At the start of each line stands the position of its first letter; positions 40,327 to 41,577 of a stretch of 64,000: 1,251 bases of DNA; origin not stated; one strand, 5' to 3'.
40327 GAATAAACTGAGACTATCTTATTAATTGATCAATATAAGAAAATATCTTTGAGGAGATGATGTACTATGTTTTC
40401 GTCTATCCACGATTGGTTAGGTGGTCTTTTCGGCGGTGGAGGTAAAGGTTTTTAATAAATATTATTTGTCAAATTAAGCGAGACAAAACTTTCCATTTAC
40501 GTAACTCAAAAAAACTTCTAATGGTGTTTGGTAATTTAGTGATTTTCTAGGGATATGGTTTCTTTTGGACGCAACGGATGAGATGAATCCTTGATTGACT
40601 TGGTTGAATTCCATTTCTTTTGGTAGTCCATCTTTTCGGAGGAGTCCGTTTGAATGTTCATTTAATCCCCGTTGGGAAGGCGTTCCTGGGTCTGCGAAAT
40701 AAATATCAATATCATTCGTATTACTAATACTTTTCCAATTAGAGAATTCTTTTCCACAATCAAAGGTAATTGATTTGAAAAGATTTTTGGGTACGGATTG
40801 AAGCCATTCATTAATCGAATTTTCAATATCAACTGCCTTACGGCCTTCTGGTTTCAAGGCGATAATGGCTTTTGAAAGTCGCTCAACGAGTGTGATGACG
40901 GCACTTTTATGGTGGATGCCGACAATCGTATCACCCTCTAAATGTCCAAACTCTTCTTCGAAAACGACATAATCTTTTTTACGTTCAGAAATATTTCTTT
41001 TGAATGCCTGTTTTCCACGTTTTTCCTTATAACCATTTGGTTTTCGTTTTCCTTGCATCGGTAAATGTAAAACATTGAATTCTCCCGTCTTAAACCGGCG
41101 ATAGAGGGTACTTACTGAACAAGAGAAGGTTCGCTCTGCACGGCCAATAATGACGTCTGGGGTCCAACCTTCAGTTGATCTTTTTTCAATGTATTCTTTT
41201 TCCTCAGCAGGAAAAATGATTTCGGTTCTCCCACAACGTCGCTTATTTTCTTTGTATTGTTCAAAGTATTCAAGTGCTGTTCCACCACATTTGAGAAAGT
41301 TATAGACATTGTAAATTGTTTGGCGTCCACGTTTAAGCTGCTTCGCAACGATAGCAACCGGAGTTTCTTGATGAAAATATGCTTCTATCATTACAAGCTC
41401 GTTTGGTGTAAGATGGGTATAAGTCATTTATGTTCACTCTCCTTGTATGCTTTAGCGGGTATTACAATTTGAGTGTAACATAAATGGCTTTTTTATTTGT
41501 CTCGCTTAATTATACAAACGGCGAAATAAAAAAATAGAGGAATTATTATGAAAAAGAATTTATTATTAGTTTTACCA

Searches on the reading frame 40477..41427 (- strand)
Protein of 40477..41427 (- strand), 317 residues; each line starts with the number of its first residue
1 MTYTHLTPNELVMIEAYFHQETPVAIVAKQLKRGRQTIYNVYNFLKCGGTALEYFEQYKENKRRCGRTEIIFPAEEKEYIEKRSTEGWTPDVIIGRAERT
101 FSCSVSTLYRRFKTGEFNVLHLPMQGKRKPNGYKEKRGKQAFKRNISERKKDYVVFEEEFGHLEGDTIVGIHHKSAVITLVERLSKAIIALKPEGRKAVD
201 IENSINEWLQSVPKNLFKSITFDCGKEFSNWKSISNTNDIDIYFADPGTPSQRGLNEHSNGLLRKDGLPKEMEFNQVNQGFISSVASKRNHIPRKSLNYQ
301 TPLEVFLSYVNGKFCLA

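Call 3: search_protein_families(library=pfam, proteins=[window:40477-41427:-], max_evalue=1)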
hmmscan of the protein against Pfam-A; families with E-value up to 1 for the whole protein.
window:40477-41427:- (317 aa): 5 families
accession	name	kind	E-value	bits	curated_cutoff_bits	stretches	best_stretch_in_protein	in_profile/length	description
PF00665.32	rve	-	1.1e-05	26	32.6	1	159-250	4-102/102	Integrase core domain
PF13683.12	rve_3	-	0.0024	18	26.5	1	239-302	2-67/67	Integrase core domain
PF02796.21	HTH_7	-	0.011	16.3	23.8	0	100-112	30-42/45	Helix-turn-helix domain of resolvase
PF13936.12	HTH_38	-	0.014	15.5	27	1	3-40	2-39/44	Helix-turn-helix domain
PF19296.4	RelA_AH_RIS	-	0.21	12.1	23.8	1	130-181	117-168/185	RelA/SpoT, AH and RIS domains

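Call 60: search_protein_families(library=ncbifam, proteins=[window:40477-41427:-], max_evalue=0.01)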
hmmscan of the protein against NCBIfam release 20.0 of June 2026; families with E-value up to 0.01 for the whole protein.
window:40477-41427:- (317 aa): 2 families
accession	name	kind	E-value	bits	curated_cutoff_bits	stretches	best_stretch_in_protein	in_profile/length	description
NF033563.0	transpos_IS30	equivalog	1.4e-73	247.9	80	1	37-295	2-267/267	IS30 family transposase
NF033577.2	transpos_IS481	equivalog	1.7e-08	34.3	224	1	13-306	5-284/284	IS481 family transposase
